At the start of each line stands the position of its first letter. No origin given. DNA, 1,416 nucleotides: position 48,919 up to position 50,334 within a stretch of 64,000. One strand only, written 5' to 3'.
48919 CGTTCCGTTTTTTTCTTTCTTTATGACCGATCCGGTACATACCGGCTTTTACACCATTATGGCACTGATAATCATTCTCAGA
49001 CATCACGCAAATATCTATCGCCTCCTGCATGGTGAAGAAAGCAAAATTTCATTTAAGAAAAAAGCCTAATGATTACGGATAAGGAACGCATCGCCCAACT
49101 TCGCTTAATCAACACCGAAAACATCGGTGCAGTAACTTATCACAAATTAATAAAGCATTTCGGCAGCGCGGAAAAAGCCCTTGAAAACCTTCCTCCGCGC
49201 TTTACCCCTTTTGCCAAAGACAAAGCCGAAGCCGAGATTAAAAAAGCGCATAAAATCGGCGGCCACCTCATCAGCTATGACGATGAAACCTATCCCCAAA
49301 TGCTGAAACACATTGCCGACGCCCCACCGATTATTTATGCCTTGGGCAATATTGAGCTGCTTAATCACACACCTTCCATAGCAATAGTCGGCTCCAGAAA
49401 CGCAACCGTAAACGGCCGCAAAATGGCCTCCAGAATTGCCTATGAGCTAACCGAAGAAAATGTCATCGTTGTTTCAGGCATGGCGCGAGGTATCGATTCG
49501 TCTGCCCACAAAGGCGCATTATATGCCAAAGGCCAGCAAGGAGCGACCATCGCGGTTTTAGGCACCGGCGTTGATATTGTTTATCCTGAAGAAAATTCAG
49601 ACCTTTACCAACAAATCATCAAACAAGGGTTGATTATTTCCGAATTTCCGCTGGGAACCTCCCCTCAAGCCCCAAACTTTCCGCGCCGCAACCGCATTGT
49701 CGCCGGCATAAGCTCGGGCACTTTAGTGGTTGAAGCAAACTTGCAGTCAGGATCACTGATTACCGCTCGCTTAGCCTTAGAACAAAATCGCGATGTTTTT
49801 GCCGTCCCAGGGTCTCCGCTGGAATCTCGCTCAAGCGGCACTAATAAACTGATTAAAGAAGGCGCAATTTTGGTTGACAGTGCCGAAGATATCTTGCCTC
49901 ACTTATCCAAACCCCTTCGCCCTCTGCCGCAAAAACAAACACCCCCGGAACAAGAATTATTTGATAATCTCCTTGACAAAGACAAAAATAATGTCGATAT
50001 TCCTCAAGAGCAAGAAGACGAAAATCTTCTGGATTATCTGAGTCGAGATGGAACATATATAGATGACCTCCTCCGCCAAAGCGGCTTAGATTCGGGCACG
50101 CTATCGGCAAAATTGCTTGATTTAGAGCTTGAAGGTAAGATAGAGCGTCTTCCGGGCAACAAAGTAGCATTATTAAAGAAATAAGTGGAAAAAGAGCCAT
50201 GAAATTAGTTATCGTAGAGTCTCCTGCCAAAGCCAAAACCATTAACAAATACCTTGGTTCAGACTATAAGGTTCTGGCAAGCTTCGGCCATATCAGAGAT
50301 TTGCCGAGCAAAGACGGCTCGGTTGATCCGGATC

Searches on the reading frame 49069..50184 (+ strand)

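Call 54: search_protein_families(library=pfam, max_evalue=0.00001, proteins=[window:49069-50184:+])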
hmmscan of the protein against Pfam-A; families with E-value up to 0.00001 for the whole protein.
window:49069-50184:+ (371 aa): 3 families
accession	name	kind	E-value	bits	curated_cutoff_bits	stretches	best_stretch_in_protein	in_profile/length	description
PF02481.21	DNA_processg_A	-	6.4e-80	267.7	29.6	1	61-269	3-210/212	DNA recombination-mediator protein A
PF17782.7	DprA_WH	-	4.2e-14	52.8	22.9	1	312-364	9-61/61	DprA winged helix domain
PF21102.3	DprA_N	-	8.6e-14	51.4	22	1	4-42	1-39/64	DprA-like N-terminal HHH domain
